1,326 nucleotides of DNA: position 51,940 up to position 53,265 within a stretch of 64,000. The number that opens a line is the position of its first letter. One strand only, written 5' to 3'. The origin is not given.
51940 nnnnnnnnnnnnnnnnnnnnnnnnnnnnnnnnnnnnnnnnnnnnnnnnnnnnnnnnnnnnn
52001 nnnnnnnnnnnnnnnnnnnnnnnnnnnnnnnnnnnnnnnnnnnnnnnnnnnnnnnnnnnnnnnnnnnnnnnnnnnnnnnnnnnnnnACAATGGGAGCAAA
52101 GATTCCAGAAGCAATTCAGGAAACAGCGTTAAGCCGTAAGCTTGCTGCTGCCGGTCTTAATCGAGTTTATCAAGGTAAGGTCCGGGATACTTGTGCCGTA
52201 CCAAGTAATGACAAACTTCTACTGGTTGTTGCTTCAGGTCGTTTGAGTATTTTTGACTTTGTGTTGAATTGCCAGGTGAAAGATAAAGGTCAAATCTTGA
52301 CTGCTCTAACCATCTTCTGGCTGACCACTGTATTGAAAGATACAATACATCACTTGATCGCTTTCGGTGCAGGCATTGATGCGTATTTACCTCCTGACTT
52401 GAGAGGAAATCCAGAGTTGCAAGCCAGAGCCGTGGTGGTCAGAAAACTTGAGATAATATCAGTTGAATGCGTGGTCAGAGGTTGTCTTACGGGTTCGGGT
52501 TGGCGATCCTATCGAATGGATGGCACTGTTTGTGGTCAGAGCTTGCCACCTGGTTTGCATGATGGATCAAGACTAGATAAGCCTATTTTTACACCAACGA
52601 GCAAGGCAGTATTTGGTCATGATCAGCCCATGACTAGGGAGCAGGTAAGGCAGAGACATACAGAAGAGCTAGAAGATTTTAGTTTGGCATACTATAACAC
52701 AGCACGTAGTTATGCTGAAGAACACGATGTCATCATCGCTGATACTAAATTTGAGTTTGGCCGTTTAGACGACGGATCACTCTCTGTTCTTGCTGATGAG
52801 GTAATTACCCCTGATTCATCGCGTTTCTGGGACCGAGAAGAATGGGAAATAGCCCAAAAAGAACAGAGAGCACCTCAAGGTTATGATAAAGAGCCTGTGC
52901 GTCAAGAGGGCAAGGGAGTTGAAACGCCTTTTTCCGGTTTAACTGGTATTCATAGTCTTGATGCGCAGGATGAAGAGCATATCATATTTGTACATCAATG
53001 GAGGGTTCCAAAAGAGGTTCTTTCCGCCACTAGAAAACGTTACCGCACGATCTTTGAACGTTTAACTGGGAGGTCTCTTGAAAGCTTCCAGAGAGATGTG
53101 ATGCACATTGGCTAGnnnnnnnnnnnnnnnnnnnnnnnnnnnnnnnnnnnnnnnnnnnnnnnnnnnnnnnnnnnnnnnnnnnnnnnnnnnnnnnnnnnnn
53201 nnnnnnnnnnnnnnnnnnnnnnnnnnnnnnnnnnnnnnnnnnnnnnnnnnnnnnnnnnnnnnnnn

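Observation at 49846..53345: Isolated purB-purE-purC module (AIR to AICAR) flanked by tRNA-Arg and a family-C repeat: candidate acquired island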

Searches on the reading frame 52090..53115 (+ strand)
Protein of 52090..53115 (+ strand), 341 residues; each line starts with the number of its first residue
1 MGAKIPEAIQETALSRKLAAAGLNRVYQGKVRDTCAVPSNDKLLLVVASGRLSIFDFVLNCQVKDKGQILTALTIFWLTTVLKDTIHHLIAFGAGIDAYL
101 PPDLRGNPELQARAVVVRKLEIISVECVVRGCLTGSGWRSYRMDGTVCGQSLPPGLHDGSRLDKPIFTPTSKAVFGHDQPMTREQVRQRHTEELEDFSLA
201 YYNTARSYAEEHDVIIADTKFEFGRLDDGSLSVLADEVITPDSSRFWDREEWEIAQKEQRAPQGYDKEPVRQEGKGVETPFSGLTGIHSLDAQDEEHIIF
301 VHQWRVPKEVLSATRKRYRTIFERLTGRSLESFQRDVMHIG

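Call 4: search_protein_families(library=pfam, proteins=[window:52090-53115:+], max_evalue=0.01)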
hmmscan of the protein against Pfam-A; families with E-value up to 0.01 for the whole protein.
window:52090-53115:+ (341 aa): 1 family
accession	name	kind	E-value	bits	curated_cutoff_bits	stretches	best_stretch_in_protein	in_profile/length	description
PF01259.24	SAICAR_synt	-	8.1e-55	186.6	20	1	26-279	2-224/233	SAICAR synthetase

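Call 5: search_protein_families(library=ncbifam, proteins=[window:52090-53115:+], max_evalue=0.01)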
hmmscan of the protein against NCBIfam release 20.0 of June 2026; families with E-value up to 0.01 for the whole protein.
window:52090-53115:+ (341 aa): 6 families
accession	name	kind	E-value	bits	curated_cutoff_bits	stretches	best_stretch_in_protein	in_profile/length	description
NF010568.0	PRK13961.1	equivalog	9.2e-81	271.3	251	1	19-329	9-295/297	phosphoribosylaminoimidazolesuccinocarboxamide synthase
NF009251.0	PRK12607.1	equivalog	1.5e-53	181.7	371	1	13-332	6-294/315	phosphoribosylaminoimidazolesuccinocarboxamide synthase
TIGR00081.1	purC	equivalog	2.6e-42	145.2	189.9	1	25-272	7-235/279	phosphoribosylaminoimidazolesuccinocarboxamide synthase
NF010567.0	PRK13960.1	equivalog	3.9e-19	68.7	581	1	36-331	48-346/367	phosphoribosylaminoimidazolesuccinocarboxamide synthase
TIGR02735.1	purC_vibrio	equivalog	1.6e-16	60.1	394.2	1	40-330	51-344/365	phosphoribosylaminoimidazolesuccinocarboxamide synthase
NF010564.0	PRK13959.1-1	subfamily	2e-11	43.6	459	1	26-328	4-292/294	phosphoribosylaminoimidazolesuccinocarboxamide synthase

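Call 23: list_cluster_members(proteins=[P0001, window:52090-53115:+, window:53495-54148:+])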
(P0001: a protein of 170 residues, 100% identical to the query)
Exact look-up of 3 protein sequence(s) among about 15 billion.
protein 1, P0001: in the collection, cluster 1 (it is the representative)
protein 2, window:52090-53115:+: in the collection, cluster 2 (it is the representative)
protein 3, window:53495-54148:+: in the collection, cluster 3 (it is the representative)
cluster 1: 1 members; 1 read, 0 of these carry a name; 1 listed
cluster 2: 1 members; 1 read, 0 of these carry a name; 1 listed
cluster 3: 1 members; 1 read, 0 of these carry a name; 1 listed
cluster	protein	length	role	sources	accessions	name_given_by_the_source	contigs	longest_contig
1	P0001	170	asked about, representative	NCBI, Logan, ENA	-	-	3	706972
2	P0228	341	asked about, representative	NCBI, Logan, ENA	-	-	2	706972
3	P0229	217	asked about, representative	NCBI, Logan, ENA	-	-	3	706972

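Call 62: find_related_loci(query=window:52090-53115:+, collection=viral_contigs, flank=10000)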
Query window:52090-53115:+ (341 aa) in viral_contigs; peptide patterns used: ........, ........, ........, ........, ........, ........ (x = any residue, [..] = any of these).
5 stretches matched a pattern, but none encodes a relative of the query by tblastn (E <= 1e-3).

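Call 63: find_homologous_proteins(query=window:52090-53115:+, max_evalue=1e-20)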
Query window:52090-53115:+ (341 aa): 7991 proteins with E <= 1e-20 among 8000 candidates; the best 120 are listed.
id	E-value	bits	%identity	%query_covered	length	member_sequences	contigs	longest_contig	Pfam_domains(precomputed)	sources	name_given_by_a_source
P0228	1.2e-228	776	100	100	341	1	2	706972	PF01259.25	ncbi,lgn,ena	-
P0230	2.0e-127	443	61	100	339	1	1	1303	PF01259.25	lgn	-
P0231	2.2e-124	433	59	100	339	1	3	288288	PF01259.25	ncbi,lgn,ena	-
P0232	5.4e-121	422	59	99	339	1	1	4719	PF01259.25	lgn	-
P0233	4.5e-120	419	57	100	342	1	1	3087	PF01259.25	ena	-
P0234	1.3e-117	411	57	100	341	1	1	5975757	PF01259.25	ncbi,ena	-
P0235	2.2e-117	410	57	100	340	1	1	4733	PF01259.25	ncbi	-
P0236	1.0e-116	408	57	100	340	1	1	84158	PF01259.25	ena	-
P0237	1.4e-116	408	57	100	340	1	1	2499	PF01259.25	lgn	-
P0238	4.9e-116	406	56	100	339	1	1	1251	PF01259.25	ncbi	-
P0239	9.1e-116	405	56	100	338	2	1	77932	PF01259.25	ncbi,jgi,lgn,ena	ncbi:MAG: phosphoribosylaminoimidazolesuccinocarboxamide synthase [Candidatus Doudnabacteria bacteri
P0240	1.2e-111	391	55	100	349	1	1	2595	PF01259.25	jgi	jgi:phosphoribosylaminoimidazole-succinocarboxamide synthase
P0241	1.0e-110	388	54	100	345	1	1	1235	PF01259.25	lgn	-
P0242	1.1e-109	385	53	99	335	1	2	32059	PF01259.25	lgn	-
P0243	1.1e-109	385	53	100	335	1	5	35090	PF01259.25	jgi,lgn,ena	-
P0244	3.0e-109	383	53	100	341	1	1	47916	PF01259.25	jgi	jgi:phosphoribosylaminoimidazole-succinocarboxamide synthase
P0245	5.6e-109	383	55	99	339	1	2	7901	PF01259.25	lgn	-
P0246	1.9e-108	381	55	100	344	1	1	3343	PF01259.25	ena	-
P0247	6.2e-108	379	54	100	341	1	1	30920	PF01259.25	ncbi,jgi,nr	ncbi:MAG: phosphoribosylaminoimidazolesuccinocarboxamide synthase [Myxococcales bacterium]|nr:MAG: p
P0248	7.3e-107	376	55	96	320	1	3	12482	PF01259.25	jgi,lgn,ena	-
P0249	9.8e-107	375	53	98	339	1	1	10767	PF01259.25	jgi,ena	-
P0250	1.2e-106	375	54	100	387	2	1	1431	PF01259.25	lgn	-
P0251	1.3e-105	371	54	99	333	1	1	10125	PF01259.25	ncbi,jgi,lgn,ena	-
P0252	3.1e-105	370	51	100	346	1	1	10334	PF01259.25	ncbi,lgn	-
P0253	4.7e-105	370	53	98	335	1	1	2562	PF01259.25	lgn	-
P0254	7.4e-105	369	54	99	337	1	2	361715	PF01259.25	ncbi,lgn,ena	-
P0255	1.2e-104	368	53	99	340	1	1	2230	PF01259.25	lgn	-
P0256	3.8e-102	360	52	100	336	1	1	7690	PF01259.25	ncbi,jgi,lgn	jgi:phosphoribosylaminoimidazole-succinocarboxamide synthase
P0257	5.6e-102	359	54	96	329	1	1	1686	PF01259.25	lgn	-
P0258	1.1e-101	359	54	99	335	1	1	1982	PF01259.25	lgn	-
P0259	5.3e-101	356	51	99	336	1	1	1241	PF01259.25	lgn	-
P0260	4.0e-100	353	52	99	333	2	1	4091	PF01259.25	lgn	-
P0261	1.4e-99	352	53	99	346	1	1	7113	PF01259.25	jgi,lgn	-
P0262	2.7e-99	351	51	99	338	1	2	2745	PF01259.25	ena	-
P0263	3.8e-99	350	52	99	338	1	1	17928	PF01259.25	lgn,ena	-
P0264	4.7e-99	350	50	98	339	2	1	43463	PF01259.25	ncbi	-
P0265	7.2e-99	349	53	98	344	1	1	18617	PF01259.25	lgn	-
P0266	1.2e-98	349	52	99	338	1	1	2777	PF01259.25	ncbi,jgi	jgi:phosphoribosylaminoimidazole-succinocarboxamide synthase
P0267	1.4e-98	348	53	99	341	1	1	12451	PF01259.25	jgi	jgi:phosphoribosylaminoimidazole-succinocarboxamide synthase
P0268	3.4e-98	347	51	99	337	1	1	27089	PF01259.25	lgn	-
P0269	4.5e-98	347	52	99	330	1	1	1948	PF01259.25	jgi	jgi:phosphoribosylaminoimidazole-succinocarboxamide synthase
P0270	6.9e-98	346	52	99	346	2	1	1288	PF01259.25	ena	-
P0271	9.7e-98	346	52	99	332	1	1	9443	PF01259.25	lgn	-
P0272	1.3e-97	345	51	99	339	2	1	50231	PF01259.25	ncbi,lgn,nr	ncbi:MAG: phosphoribosylaminoimidazolesuccinocarboxamide synthase [bacterium]|nr:phosphoribosylamino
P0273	1.7e-97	345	52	100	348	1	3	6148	PF01259.25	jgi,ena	-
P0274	2.0e-97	345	50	100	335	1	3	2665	PF01259.25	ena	-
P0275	2.5e-97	344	50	100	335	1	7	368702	PF01259.25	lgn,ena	-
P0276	3.4e-97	344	51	98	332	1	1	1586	PF01259.25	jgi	jgi:phosphoribosylaminoimidazole-succinocarboxamide synthase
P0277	5.1e-97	343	52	97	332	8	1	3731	PF01259.25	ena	-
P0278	6.2e-97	343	54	91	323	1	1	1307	PF01259.25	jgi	jgi:phosphoribosylaminoimidazole-succinocarboxamide synthase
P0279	7.2e-97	343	52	93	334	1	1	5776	PF01259.25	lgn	-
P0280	7.3e-97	343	52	99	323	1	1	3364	PF01259.25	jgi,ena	-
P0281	1.2e-96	342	51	99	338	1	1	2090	PF01259.25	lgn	-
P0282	2.6e-96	341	50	99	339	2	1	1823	PF01259.25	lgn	-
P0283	5.7e-96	340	52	100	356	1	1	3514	PF01259.25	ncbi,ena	-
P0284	6.4e-96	340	55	99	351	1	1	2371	PF01259.25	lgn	-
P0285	1.8e-95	338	49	99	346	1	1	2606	PF01259.25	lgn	-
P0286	4.0e-95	337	52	99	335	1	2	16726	PF01259.25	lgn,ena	-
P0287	5.1e-95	337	50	100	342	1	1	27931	PF01259.25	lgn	-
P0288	5.1e-95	337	50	99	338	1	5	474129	PF01259.25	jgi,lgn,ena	jgi:phosphoribosylaminoimidazole-succinocarboxamide synthase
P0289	9.9e-95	336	52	99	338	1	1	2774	PF01259.25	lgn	-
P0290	1.9e-94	335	49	99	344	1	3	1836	PF01259.25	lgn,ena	-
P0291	3.7e-94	334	52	99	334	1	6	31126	PF01259.25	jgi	-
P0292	4.0e-94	334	50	100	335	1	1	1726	PF01259.25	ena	-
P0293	5.3e-94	333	51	99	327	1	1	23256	PF01259.25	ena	-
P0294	6.1e-94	333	51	99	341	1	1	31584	PF01259.25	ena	-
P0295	7.1e-94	333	48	100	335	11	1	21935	PF01259.25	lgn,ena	-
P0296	1.7e-93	332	50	96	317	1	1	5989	PF01259.25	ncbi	-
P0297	2.7e-93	331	49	100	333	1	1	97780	PF01259.25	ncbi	-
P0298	3.4e-93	331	50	100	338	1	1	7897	PF01259.25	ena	-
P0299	1.0e-92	329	49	99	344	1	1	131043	PF01259.25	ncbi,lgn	-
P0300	1.4e-92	329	50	95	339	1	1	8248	PF01259.25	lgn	-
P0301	2.0e-92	328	50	100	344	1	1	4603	PF01259.25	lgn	-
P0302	2.7e-92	328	50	99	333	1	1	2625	PF01259.25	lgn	-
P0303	5.5e-92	327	50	99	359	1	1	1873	PF01259.25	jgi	jgi:phosphoribosylaminoimidazole-succinocarboxamide synthase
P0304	6.1e-92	326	52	100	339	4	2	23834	PF01259.25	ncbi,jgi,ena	-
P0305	8.1e-92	326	50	98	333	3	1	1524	PF01259.25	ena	-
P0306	9.4e-92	326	50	99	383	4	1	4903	PF01259.25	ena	-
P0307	2.2e-91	325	53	99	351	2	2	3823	PF01259.25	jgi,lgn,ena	-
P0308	1.0e-90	323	50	100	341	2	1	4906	PF01259.25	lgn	-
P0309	1.1e-90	322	51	99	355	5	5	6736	PF01259.25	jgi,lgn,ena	-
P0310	4.5e-90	320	49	100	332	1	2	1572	PF01259.25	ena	-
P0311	3.5e-89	317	46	100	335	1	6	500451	PF01259.25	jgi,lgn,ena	jgi:phosphoribosylaminoimidazole-succinocarboxamide synthase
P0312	4.7e-89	317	48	99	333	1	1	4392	PF01259.25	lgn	-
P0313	1.5e-88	315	49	91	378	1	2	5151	PF01259.25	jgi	jgi:phosphoribosylaminoimidazole-succinocarboxamide synthase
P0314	2.0e-88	315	48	99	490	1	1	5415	PF01259.25,PF00731.27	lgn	-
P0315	4.3e-88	314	48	97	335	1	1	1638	PF01259.25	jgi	jgi:phosphoribosylaminoimidazole-succinocarboxamide synthase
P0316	5.0e-88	314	49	100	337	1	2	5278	PF01259.25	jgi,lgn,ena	jgi:phosphoribosylaminoimidazole-succinocarboxamide synthase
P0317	5.0e-88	314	48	100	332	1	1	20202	PF01259.25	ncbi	-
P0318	5.9e-88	313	45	99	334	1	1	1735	PF01259.25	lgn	-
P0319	8.9e-88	313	50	99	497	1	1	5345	PF01259.25,PF00731.27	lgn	-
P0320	3.3e-87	311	49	91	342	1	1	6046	PF01259.25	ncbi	-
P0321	4.8e-87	310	50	98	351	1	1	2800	PF01259.25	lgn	-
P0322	5.3e-87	310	51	92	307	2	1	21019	PF01259.25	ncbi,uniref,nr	ncbi:MAG: hypothetical protein A3E36_04460 [Candidatus Andersenbacteria bacterium RIFCSPHIGHO2_12_FU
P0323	6.3e-87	310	50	98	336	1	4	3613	PF01259.25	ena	-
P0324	1.3e-86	309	50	99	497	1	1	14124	PF01259.25,PF00731.27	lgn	-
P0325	4.1e-86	307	48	99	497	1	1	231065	PF01259.25,PF00731.27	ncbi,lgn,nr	ncbi:phosphoribosylaminoimidazolesuccinocarboxamide synthase [Patescibacteria group bacterium]|nr:MA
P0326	6.9e-86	307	52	92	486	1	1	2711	PF01259.25,PF00731.27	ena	-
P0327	9.1e-86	306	49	98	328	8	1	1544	PF01259.25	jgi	jgi:phosphoribosylaminoimidazole-succinocarboxamide synthase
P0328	9.2e-86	306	46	100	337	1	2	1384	PF01259.25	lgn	-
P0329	1.0e-85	306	47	100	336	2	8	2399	PF01259.25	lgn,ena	-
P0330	1.4e-85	306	45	99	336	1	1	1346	PF01259.25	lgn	-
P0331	1.8e-85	305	46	99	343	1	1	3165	PF01259.25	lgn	-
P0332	2.9e-85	305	48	99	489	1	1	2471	PF01259.25,PF00731.27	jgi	-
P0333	6.1e-85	303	45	100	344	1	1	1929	PF01259.25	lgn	-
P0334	6.3e-85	303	47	92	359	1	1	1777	PF01259.25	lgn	-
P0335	9.9e-85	303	47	99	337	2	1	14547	PF01259.25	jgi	jgi:phosphoribosylaminoimidazole-succinocarboxamide synthase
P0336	7.5e-84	300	51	94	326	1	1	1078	PF01259.25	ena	-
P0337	9.9e-83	296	45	98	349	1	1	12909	PF01259.25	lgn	-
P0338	1.3e-82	296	46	98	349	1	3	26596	PF01259.25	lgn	-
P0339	1.4e-82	296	45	99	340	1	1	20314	PF01259.25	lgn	-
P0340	8.1e-82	293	48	92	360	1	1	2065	PF01259.25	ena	-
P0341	6.8e-81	290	46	100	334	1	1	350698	PF01259.25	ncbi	-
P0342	1.9e-80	289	46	94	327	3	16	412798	PF01259.25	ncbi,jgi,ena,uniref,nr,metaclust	ncbi:MAG: hypothetical protein A3C49_02900 [Candidatus Doudnabacteria bacterium RIFCSPHIGHO2_02_FULL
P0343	2.6e-80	288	50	91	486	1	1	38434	PF01259.25,PF00731.27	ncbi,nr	ncbi:MAG: phosphoribosylaminoimidazolesuccinocarboxamide synthase [Candidatus Buchananbacteria bacte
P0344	2.6e-80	288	46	99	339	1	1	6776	PF01259.25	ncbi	-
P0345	4.5e-80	287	47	99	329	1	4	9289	PF01259.25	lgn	-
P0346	1.5e-79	286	50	94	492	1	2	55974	PF01259.25,PF00731.27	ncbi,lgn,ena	-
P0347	5.4e-79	284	45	95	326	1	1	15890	PF01259.25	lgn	-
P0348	7.2e-79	284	47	91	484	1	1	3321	PF01259.25,PF00731.27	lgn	-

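Call 64: find_encoding_contigs(protein=P0231, flank=10000, max_places=1)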
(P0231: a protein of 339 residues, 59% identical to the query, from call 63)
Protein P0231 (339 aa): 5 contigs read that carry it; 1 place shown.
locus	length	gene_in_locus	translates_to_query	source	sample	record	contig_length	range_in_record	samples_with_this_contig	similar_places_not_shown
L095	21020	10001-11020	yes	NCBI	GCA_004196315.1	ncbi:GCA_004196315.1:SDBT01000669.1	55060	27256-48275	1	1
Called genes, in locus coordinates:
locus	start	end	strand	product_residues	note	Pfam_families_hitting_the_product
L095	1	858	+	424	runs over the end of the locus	PF08245:Mur_ligase_M, PF02875:Mur_ligase_C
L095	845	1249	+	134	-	PF01951:Archease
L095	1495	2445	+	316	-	PF04041:Glyco_hydro_130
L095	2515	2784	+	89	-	-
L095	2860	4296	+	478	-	PF01139:RtcB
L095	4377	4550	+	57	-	-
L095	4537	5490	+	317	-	PF01784:DUF34_NIF3 (weak)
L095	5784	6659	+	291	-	PF06550:SPP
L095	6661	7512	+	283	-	PF05822:UMPH-1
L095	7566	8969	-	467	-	PF04055:Radical_SAM, PF16199:Radical_SAM_C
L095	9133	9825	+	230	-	PF01209:Ubie_methyltran, PF02353:CMAS, PF13489:Methyltransf_23, PF07021:MetW (weak), PF13847:Methyltransf_31, PF08241:Methyltransf_11, PF08242:Methyltransf_12, PF13649:Methyltransf_25, +2 more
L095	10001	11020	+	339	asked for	PF01259:SAICAR_synt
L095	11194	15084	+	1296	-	PF18076:FGAR-AT_N, PF18072:FGAR-AT_linker, PF02769:AIRS_C, PF22689:FGAR-AT_PurM_N-like, PF02769:AIRS_C, PF13507:GATase_5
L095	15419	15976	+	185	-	PF02481:DNA_processg_A (faint), PF18306:LDcluster4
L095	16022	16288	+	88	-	PF16325:Peptidase_U32_C (weak), PF03144:GTP_EFTU_D2 (weak)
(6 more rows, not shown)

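Call 65: find_encoding_contigs(protein=P0234, flank=10000, max_places=1)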
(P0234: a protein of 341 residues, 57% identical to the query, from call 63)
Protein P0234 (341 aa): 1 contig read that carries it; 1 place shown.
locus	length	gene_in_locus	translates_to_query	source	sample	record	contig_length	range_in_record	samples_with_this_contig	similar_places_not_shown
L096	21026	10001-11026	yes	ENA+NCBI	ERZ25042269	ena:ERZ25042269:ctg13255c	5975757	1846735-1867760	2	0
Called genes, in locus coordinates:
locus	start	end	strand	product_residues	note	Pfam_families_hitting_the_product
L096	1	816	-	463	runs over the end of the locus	PF00919:UPF0004, PF04055:Radical_SAM, PF18693:TRAM_2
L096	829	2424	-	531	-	PF28550:DUF8436, PF00070:Pyr_redox (faint), PF01494:FAD_binding_3 (faint), PF03486:HI0933_like (faint), PF12831:FAD_oxidored (weak), PF00890:FAD_binding_2 (weak), PF01266:DAO (weak), PF21688:FAD-depend_C, +1 more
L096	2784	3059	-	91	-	-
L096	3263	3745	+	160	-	-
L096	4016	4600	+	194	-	PF01161:PBP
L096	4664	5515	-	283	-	PF02548:Pantoate_transf, PF13714:PEP_mutase (weak)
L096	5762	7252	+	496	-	PF03583:LIP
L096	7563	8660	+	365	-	-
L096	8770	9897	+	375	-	-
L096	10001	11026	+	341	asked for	PF01259:SAICAR_synt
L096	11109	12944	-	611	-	PF09113:N-glycanase_C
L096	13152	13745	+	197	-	PF02545:Maf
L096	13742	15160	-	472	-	PF13353:Fer4_12, PF04055:Radical_SAM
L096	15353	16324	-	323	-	PF04055:Radical_SAM (weak)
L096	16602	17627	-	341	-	PF03308:MeaB, PF00009:GTP_EFTU (faint), PF02492:cobW (weak)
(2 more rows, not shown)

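Call 74: search_solved_structures(query=window:52090-53115:+, max_evalue=1e-10, show_alignments=1)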
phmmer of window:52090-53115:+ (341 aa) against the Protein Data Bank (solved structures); distinct sequences matched with E-value up to 1e-10: 4.
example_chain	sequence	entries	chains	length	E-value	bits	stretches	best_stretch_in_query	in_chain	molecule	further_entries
3r9r_A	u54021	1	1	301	4.6e-49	170.7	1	23-330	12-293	Phosphoribosylaminoimidazole-succinocarboxamide synthase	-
6yvq_A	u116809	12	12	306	4.7e-49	170.7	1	23-330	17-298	Phosphoribosylaminoimidazole-succinocarboxamide synthase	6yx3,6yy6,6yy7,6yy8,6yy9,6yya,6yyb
1a48_A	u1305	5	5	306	1.2e-45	159.4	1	24-271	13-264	PHOSPHORIBOSYLAMINOIMIDAZOLE-SUCCINOCARBOXAMIDE SYNTHASE | PHOSPHORIBOSYLAMIDOIMIDAZOLE- SUCCINOCARBOXAMIDE SYNTHASE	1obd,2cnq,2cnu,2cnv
1obg_A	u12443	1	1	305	1.3e-45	159.4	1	25-271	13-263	PHOSPHORIBOSYLAMIDOIMIDAZOLE- SUCCINOCARBOXAMIDE SYNTHASE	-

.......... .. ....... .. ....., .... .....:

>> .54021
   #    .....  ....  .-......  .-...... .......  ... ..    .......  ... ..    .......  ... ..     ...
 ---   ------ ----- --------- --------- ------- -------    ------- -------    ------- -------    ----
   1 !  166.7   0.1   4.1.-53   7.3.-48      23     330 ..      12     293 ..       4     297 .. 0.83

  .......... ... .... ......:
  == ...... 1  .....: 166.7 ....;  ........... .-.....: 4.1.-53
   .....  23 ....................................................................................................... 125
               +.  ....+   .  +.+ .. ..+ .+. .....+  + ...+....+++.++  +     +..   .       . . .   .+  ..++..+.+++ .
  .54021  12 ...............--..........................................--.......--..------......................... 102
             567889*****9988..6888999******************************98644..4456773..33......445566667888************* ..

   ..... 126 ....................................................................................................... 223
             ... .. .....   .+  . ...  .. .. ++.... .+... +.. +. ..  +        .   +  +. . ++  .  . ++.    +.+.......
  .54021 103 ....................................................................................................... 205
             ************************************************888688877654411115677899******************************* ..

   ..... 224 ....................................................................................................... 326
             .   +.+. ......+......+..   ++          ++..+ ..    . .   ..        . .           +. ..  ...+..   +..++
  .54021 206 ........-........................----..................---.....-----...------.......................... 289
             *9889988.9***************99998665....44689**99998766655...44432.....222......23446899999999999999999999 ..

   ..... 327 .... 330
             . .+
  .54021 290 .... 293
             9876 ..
